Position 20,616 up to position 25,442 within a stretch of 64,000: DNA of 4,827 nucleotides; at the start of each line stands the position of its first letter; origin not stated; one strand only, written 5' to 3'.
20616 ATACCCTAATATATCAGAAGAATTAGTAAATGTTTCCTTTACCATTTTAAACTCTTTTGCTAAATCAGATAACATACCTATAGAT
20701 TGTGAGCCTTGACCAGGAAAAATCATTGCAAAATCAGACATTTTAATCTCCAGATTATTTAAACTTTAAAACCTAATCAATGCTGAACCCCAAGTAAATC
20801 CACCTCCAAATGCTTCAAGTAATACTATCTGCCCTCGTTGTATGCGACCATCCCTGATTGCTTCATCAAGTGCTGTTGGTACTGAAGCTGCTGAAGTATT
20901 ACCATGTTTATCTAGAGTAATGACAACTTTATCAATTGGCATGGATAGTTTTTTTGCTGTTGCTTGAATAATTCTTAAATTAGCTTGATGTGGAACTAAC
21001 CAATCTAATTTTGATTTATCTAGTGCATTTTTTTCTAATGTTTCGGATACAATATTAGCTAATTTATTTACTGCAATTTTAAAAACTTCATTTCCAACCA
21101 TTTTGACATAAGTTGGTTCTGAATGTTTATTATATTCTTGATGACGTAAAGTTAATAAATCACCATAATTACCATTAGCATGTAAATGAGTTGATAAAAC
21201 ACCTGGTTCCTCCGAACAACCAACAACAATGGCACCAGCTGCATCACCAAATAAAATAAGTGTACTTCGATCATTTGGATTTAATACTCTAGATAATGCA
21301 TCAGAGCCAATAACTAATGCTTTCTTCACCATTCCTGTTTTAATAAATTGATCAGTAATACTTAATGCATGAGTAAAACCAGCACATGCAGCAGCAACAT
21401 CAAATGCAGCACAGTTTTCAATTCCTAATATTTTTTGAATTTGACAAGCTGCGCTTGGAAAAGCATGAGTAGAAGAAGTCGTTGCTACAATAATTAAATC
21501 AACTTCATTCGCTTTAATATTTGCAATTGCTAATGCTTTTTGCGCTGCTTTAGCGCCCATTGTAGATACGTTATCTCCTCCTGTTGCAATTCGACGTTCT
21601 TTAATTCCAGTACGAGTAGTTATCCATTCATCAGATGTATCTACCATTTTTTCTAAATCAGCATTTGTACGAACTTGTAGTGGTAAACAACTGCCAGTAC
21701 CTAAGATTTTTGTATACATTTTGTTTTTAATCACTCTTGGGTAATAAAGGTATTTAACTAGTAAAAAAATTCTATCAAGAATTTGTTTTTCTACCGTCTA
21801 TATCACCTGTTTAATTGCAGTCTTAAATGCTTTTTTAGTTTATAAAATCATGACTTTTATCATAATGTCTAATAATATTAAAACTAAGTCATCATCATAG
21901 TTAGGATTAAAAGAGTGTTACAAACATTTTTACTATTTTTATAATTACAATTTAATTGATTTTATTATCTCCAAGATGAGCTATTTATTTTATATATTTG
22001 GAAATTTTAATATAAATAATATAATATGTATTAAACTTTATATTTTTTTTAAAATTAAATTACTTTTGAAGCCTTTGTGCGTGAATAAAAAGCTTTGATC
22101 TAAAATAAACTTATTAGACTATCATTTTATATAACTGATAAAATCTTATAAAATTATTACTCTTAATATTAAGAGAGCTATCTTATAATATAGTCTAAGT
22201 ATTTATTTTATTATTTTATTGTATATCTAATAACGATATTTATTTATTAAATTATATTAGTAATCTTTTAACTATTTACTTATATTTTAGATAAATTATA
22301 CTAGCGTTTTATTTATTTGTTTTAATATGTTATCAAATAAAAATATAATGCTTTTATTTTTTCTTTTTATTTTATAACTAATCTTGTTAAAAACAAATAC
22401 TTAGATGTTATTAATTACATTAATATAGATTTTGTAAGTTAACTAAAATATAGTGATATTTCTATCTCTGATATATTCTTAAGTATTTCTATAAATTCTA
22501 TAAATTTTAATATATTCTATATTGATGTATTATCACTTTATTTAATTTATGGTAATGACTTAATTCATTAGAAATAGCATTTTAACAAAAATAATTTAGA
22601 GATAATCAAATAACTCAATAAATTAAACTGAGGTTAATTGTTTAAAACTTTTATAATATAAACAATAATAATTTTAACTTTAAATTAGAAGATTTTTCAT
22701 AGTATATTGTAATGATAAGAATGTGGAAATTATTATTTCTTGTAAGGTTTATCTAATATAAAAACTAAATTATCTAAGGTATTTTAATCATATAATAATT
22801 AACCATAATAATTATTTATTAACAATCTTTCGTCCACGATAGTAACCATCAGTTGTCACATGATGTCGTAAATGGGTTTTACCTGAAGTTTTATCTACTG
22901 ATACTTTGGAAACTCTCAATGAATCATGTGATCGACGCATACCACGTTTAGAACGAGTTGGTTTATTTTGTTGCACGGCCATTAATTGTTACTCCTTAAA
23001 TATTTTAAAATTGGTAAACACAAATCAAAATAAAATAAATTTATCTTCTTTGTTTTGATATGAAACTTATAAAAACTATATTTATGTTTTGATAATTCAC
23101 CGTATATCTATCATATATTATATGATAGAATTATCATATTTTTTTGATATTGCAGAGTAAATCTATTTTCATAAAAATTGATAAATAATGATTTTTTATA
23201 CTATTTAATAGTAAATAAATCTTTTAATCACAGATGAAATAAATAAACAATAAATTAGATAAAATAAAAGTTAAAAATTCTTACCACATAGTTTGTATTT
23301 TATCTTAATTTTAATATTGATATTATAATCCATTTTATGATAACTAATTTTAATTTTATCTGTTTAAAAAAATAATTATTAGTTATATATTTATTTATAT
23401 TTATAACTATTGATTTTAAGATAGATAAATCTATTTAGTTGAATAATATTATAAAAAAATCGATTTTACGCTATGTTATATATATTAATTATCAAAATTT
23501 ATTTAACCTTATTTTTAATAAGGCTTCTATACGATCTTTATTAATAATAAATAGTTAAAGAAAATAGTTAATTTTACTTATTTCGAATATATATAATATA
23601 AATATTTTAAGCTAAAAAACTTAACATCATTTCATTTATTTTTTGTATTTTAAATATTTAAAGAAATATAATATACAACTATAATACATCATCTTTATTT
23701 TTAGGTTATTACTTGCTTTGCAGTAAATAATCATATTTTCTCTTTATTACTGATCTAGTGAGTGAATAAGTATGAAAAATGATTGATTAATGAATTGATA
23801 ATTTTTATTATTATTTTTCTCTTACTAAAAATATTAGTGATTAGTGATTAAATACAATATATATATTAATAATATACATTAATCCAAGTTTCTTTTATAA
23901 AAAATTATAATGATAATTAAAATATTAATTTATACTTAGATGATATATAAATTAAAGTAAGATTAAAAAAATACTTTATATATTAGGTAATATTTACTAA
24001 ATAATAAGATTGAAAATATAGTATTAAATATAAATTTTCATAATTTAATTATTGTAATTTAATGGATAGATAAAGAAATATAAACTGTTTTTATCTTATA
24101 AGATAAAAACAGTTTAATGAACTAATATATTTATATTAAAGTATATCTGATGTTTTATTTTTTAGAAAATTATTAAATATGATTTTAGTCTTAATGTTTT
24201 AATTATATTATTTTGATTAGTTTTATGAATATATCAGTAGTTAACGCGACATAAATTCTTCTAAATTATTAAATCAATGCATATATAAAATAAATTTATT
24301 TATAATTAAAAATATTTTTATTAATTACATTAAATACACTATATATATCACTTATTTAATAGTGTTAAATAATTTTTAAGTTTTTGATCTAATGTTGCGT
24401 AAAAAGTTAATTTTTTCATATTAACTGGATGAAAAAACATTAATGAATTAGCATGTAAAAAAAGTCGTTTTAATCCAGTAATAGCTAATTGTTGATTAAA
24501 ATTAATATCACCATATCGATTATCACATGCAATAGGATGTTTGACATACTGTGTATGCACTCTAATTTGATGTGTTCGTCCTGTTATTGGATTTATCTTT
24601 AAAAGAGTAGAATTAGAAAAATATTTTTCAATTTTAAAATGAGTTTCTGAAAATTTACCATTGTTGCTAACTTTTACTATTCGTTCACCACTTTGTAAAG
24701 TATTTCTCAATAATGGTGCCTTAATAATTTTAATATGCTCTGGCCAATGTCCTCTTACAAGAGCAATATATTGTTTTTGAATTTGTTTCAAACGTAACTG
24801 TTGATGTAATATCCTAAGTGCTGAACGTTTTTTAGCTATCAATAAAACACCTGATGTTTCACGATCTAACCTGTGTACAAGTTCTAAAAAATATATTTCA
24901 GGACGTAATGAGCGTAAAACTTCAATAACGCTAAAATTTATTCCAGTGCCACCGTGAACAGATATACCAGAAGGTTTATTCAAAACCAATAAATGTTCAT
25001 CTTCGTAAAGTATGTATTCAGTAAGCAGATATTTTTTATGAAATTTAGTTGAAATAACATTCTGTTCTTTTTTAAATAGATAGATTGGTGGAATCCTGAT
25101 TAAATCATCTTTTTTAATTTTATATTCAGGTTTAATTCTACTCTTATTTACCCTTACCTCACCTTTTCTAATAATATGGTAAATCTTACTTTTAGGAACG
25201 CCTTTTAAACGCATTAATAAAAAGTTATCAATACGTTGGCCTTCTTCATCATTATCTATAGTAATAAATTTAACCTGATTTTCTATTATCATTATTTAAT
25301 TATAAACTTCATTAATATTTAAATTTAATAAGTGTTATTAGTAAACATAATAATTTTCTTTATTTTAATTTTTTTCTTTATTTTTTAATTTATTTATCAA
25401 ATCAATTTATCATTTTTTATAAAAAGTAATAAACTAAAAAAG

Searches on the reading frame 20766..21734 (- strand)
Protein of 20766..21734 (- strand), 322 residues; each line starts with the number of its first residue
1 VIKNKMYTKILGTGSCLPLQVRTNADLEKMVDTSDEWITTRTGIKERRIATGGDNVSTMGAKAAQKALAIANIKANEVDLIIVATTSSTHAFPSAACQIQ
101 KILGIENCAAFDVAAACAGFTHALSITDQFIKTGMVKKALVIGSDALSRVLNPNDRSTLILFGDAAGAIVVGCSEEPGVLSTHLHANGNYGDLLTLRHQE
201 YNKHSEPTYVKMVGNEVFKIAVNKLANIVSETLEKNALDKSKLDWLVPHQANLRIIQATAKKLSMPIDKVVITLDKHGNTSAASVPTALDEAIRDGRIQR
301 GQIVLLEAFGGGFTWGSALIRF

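Call 63: list_cluster_members(proteins=[window:20766-21734:-, window:19806-20741:-, window:19064-19798:-, window:25849-28449:+, window:31944-33326:-])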
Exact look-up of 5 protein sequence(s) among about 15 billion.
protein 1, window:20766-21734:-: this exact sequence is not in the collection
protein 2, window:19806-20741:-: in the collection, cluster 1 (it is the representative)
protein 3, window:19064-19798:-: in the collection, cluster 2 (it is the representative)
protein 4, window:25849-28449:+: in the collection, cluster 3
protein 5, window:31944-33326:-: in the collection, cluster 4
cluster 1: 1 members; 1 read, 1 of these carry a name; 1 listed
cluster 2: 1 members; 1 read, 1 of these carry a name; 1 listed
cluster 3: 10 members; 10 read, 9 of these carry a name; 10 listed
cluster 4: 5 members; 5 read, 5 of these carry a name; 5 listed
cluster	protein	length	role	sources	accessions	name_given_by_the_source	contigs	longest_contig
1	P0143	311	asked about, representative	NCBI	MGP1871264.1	MAG: ACP S-malonyltransferase [Arsenophonus sp.]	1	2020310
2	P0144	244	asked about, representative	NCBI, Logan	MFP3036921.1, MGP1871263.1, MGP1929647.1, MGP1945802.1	MAG: 3-oxoacyl-ACP reductase FabG [Arsenophonus sp. ER-BJ3-MAG3]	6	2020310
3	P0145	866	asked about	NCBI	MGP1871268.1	MAG: ribonuclease E [Arsenophonus sp.]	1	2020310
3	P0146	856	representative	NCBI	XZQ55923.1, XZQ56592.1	MAG: ribonuclease E [Arsenophonus sp.]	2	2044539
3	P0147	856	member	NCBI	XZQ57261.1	MAG: ribonuclease E [Arsenophonus sp.]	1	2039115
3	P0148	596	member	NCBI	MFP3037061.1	MAG: ribonuclease E, partial [Arsenophonus sp.]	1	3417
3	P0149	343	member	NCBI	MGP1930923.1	MAG: Rne/Rng family ribonuclease, partial [Arsenophonus sp. ET-DL12-MAG3]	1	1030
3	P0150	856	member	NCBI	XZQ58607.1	MAG: ribonuclease E [Arsenophonus sp.]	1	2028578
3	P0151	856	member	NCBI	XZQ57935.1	MAG: ribonuclease E [Arsenophonus sp.]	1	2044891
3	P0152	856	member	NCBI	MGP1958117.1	MAG: ribonuclease E [Arsenophonus sp. ER-NS5-MAG3]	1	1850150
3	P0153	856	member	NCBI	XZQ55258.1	MAG: ribonuclease E [Arsenophonus sp.]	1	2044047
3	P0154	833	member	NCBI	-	-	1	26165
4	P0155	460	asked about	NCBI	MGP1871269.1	MAG: APC family permease [Arsenophonus sp.]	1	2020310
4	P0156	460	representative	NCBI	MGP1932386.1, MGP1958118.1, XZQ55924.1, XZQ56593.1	MAG: APC family permease [Arsenophonus sp.]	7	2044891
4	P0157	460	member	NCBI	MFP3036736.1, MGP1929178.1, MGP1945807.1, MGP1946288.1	MAG: APC family permease [Arsenophonus sp. ER-BJ3-MAG3]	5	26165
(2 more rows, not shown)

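Call 68: find_encoding_contigs(protein=P0151, flank=10000, max_places=3)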
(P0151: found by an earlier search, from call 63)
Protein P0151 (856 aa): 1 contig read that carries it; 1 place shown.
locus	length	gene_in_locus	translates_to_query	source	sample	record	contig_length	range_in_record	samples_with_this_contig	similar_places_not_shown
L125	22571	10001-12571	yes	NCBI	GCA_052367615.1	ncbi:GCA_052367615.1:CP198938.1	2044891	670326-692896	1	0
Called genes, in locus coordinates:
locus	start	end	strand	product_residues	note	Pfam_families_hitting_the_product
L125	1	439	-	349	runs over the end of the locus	PF02618:YceG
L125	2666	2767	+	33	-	-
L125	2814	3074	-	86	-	PF14573:PP-binding_2 (weak), PF00550:PP-binding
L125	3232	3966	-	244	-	PF00106:adh_short, PF08659:KR, PF13561:adh_short_C2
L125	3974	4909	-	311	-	PF00698:Acyl_transf_1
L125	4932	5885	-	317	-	PF00108:Thiolase_N (weak), PF08545:ACP_syn_III, PF08541:ACP_syn_III_C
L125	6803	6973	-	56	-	-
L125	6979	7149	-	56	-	PF01783:Ribosomal_L32p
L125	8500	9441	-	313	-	PF01479:S4, PF00849:PseudoU_synth_2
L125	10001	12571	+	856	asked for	PF00575:S1, PF10150:RNase_E_G, PF20833:RNase_E_G_Thio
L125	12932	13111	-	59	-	-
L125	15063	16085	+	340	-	PF08411:ExoI_SH3, PF26016:ExoI_C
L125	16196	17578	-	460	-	PF00324:AA_permease, PF13520:AA_permease_2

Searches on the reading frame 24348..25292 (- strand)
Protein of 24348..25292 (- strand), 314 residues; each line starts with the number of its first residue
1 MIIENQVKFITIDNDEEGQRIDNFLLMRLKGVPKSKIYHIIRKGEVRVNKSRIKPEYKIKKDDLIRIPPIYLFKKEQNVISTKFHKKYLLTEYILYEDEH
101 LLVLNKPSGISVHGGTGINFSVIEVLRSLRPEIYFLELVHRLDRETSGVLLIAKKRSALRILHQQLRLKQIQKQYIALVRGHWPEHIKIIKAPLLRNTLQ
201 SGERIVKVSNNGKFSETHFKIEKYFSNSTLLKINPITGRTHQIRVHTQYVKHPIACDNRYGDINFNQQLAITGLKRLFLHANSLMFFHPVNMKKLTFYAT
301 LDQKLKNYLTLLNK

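Call 38: find_encoding_contigs(protein=window:24348-25292:-, flank=10000, max_places=10)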
Protein window:24348-25292:- (314 aa): 8 contigs read that carry it; 8 places shown.
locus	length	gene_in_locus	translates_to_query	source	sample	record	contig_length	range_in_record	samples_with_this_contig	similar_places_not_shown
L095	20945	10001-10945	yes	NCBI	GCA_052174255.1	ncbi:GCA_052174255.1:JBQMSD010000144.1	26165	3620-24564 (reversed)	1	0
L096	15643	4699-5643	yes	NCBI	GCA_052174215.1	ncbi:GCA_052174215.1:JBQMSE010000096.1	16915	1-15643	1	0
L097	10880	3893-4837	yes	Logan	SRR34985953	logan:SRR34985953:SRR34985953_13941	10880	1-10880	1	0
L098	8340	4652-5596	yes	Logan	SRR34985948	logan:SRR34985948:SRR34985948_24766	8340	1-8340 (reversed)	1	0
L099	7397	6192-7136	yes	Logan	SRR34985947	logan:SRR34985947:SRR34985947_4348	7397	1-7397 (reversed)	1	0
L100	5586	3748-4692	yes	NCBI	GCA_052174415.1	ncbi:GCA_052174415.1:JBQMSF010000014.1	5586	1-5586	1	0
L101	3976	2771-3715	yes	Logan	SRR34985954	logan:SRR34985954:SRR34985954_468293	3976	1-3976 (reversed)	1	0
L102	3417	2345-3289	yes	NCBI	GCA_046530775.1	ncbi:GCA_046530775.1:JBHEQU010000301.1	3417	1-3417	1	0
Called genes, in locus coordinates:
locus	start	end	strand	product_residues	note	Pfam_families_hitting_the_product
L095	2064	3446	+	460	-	PF00324:AA_permease, PF13520:AA_permease_2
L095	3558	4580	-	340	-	PF08411:ExoI_SH3, PF26016:ExoI_C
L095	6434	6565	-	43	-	-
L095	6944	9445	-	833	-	PF00575:S1, PF10150:RNase_E_G, PF20833:RNase_E_G_Thio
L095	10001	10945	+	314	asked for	PF01479:S4, PF00849:PseudoU_synth_2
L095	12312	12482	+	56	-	PF01783:Ribosomal_L32p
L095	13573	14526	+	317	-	PF00108:Thiolase_N (weak), PF08545:ACP_syn_III, PF08541:ACP_syn_III_C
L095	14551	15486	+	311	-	PF00698:Acyl_transf_1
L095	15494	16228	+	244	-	PF00106:adh_short, PF08659:KR, PF13561:adh_short_C2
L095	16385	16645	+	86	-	PF14573:PP-binding_2 (weak), PF00550:PP-binding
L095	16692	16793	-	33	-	-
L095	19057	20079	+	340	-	PF02618:YceG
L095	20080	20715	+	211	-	PF02223:Thymidylate_kin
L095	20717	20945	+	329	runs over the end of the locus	PF13177:DNA_pol3_delta2, PF09115:DNApol3-delta_C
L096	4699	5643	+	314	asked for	PF01479:S4, PF00849:PseudoU_synth_2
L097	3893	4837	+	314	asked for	PF01479:S4, PF00849:PseudoU_synth_2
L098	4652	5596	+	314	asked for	PF01479:S4, PF00849:PseudoU_synth_2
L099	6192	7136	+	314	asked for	PF01479:S4, PF00849:PseudoU_synth_2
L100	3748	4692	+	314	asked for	PF01479:S4, PF00849:PseudoU_synth_2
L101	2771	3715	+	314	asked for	PF01479:S4, PF00849:PseudoU_synth_2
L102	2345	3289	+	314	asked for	PF01479:S4, PF00849:PseudoU_synth_2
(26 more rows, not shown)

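Call 62: list_cluster_members(proteins=[window:24348-25292:-, window:11675-12250:-, window:40823-41674:+, window:57679-59739:+])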
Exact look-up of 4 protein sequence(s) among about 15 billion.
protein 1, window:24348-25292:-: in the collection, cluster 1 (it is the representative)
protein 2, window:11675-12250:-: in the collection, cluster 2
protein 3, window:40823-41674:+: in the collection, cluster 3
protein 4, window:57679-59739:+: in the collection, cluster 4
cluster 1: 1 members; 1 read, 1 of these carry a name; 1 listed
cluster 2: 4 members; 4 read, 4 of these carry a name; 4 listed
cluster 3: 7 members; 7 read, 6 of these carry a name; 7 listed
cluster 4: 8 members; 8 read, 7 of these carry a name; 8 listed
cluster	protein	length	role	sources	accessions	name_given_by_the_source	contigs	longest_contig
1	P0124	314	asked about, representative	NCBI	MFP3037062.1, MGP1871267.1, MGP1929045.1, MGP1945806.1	MAG: 23S rRNA pseudouridine(955/2504/2580) synthase RluC [Arsenophonus sp. ER-BJ3-MAG3]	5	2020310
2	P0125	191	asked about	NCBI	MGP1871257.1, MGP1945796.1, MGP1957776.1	MAG: penicillin-binding protein activator LpoB [Arsenophonus sp. ER-QC15-MAG3]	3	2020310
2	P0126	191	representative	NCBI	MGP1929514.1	MAG: penicillin-binding protein activator LpoB [Arsenophonus sp. ER-BJ3-MAG3]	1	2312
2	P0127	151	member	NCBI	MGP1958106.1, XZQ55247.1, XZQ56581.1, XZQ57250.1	MAG: penicillin-binding protein activator LpoB [Arsenophonus sp.]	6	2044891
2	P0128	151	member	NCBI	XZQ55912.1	MAG: penicillin-binding protein activator LpoB [Arsenophonus sp.]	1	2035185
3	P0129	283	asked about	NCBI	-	-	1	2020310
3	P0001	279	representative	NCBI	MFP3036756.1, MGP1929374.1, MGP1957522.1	MAG: deoxyribonuclease IV [Arsenophonus sp. ER-BJ3-MAG3]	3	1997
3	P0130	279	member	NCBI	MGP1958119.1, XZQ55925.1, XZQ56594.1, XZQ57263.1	MAG: deoxyribonuclease IV [Arsenophonus sp.]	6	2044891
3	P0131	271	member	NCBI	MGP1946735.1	MAG: deoxyribonuclease IV, partial [Arsenophonus sp. ER-LPS3-MAG3]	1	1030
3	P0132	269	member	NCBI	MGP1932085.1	MAG: deoxyribonuclease IV, partial [Arsenophonus sp. ET-DL12-MAG3]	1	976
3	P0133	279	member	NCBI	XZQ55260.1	MAG: deoxyribonuclease IV [Arsenophonus sp.]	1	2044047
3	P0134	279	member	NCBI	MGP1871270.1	MAG: deoxyribonuclease IV [Arsenophonus sp.]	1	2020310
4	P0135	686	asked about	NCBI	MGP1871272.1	MAG: S9 family peptidase [Arsenophonus sp.]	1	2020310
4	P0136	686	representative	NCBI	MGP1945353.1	MAG: S9 family peptidase [Arsenophonus sp. ER-EMS1-MAG3]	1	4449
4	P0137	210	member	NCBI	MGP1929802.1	MAG: prolyl oligopeptidase family serine peptidase, partial [Arsenophonus sp. ER-BJ3-MAG3]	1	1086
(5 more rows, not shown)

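Call 64: find_encoding_contigs(protein=P0127, flank=10000, max_places=3)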
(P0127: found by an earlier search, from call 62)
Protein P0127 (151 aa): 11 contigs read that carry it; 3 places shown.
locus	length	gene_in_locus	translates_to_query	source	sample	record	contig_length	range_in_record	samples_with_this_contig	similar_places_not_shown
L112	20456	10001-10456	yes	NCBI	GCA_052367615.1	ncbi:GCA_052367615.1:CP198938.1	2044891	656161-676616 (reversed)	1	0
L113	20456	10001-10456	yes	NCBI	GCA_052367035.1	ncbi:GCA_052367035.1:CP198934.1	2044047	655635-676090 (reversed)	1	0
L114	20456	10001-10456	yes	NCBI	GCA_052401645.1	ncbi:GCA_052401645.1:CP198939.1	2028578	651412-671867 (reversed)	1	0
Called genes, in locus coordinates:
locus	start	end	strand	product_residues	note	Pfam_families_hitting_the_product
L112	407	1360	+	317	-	PF00108:Thiolase_N (weak), PF08545:ACP_syn_III, PF08541:ACP_syn_III_C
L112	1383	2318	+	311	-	PF00698:Acyl_transf_1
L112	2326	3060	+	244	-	PF00106:adh_short, PF08659:KR, PF13561:adh_short_C2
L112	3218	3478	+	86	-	PF14573:PP-binding_2 (weak), PF00550:PP-binding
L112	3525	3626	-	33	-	-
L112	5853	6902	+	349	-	PF02618:YceG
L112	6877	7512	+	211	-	PF02223:Thymidylate_kin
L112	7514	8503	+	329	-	PF13177:DNA_pol3_delta2, PF09115:DNApol3-delta_C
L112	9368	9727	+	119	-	PF11969:DcpS_C, PF01230:HIT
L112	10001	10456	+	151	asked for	PF13036:LpoB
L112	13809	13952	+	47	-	-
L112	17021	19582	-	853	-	PF21132:MFD_D3, PF02559:CarD_TRCF_RID, PF00270:DEAD, PF04851:ResIII, PF00271:Helicase_C, PF03461:TRCF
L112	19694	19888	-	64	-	-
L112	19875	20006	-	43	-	-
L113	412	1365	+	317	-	PF00108:Thiolase_N (weak), PF08545:ACP_syn_III, PF08541:ACP_syn_III_C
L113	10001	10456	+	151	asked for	PF13036:LpoB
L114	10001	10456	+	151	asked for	PF13036:LpoB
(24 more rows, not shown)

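Call 65: find_encoding_contigs(protein=P0130, flank=5300, max_places=10)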
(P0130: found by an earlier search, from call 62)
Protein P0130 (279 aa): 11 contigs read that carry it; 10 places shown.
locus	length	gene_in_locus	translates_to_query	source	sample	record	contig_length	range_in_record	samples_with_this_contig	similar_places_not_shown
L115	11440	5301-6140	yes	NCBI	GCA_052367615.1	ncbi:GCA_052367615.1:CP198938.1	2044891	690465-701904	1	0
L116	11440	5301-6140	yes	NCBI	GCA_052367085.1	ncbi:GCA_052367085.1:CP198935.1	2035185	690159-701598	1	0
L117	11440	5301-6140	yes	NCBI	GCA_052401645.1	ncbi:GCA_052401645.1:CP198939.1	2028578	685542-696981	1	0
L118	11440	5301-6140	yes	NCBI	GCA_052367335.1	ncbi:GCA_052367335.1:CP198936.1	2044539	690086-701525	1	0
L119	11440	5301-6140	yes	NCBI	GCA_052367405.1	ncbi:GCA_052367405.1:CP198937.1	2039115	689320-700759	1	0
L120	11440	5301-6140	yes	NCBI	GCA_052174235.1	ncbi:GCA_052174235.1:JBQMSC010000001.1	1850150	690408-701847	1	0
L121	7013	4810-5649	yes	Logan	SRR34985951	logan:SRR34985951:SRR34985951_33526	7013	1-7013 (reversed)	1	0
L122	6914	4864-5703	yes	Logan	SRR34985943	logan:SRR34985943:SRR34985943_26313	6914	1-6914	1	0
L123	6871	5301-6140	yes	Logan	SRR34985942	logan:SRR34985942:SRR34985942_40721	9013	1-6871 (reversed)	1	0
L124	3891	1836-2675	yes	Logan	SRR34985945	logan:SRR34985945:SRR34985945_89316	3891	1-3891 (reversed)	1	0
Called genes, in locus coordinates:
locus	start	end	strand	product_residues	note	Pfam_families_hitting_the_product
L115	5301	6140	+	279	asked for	PF01261:AP_endonuc_2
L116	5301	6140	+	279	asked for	PF01261:AP_endonuc_2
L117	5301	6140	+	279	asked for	PF01261:AP_endonuc_2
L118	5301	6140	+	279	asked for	PF01261:AP_endonuc_2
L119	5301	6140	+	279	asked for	PF01261:AP_endonuc_2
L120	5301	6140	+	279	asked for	PF01261:AP_endonuc_2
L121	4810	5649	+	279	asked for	PF01261:AP_endonuc_2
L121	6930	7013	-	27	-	?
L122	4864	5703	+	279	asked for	PF01261:AP_endonuc_2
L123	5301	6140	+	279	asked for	PF01261:AP_endonuc_2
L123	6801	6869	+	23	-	?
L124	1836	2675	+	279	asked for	PF01261:AP_endonuc_2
